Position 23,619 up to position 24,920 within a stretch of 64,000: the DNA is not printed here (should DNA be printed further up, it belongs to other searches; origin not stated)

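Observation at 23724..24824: Standard-code lipoprotein cassette with its own consensus promoter and terminator inside a code-25 genome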

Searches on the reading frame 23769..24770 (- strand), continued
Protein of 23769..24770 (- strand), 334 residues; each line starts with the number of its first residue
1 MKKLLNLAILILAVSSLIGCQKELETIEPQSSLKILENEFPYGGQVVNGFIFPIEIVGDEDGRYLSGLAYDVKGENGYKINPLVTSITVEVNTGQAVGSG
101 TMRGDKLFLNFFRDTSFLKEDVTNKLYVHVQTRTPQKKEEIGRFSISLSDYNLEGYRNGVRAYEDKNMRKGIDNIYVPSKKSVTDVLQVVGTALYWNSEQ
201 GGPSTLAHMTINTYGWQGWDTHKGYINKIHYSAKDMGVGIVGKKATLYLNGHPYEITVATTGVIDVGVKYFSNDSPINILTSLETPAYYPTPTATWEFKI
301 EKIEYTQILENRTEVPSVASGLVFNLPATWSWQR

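Call 86: fold_search(model_id=the predicted structure, library=pdb)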
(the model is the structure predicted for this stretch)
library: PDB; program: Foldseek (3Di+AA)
matches with E <= 10: 1400; with E <= 0.001: 10
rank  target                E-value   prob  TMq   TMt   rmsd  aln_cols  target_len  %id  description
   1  7u1j_C                4.9e-05  0.51  0.10  0.09  21.3       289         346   11  Crystal structure of Pisum sativum convicilin (released 2022-03-30)
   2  7c7u_B                6.3e-05  0.99  0.24  0.14  23.9       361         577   10  Biofilm associated protein - BSP domain (released 2021-05-12)
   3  7c7u_A                1.2e-04  0.98  0.24  0.14  23.7       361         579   10  Biofilm associated protein - BSP domain (released 2021-05-12)
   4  4b60_A                2.1e-04  0.98  0.23  0.23  21.7       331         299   10  Structure of rFnBPA(189-505) in complex with fibrinogen gamma chain C- terminal peptide (released 2013-10-09)
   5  7u1j_A                2.1e-04  0.35  0.11  0.10  21.4       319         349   12  Crystal structure of Pisum sativum convicilin (released 2022-03-30)
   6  7u1j_B                3.0e-04  0.33  0.11  0.10  21.3       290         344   13  Crystal structure of Pisum sativum convicilin (released 2022-03-30)
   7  2f6a_B                3.5e-04  0.89  0.18  0.18  22.5       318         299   12  Collagen Adhesin and Collagen Complex Structure (released 2006-12-12)
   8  3njz                  7.1e-04  0.51  0.14  0.12  23.0       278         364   10  Crystal Structure of Salicylate 1,2-dioxygenase from Pseudoaminobacter salicylatoxidans Adducts with salicylate (released 2011-07-13)
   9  2f68                  7.9e-04  0.90  0.19  0.19  19.6       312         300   12  Crystal structure of collagen adhesin (CNA) from S. aureus (released 2006-12-12)
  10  3nst                  9.2e-04  0.33  0.12  0.11  22.5       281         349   11  Crystal Structure of Salicylate 1,2-dioxygenase G106A mutant from Pseudoaminobacter salicylatoxidans (released 2011-07-13)
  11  3nl1                  1.1e-03  0.72  0.18  0.15  23.4       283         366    9  Crystal Structure of Salicylate 1,2-dioxygenase from Pseudoaminobacter salicylatoxidans Adducts with gentisate (released 2011-07-13)
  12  4fah                  1.2e-03  0.35  0.13  0.11  22.4       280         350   10  Crystal Structure of the Salicylate 1,2-dioxygenase from Pseudoaminobacter salicylatoxidans A85H mutant (released 2012-09-26)
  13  8jl8                  1.3e-03  0.80  0.18  0.18  21.2       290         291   12  Crystal structure of the collagen binding domain of Cnm from Streptococcus mutans (released 2024-04-10)
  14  4fag                  1.5e-03  0.60  0.17  0.14  22.8       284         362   10  Crystal Structure of the Salicylate 1,2-dioxygenase from Pseudoaminobacter salicylatoxidans W104Y mutant in complex with (released 2012-09-26)
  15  2phd_A                1.9e-03  0.25  0.12  0.10  23.7       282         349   12  Crystal Structure Determination of a Salicylate 1,2-Dioxygenase from Pseudaminobacter salicylatoxidans (released 2008-04-22)
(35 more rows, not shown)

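Call 95: find_homologous_proteins(query=A3, max_evalue=0.01)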
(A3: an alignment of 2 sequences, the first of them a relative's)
Query A3 (2 sequences) (334 aa, profile of the alignment): 2 proteins with E <= 0.01 among 6691 candidates.
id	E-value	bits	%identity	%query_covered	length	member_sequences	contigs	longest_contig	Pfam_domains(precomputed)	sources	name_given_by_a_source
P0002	8.0e-212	720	62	100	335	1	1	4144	-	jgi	jgi:hypothetical protein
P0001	1.2e-208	710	100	100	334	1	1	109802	-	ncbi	-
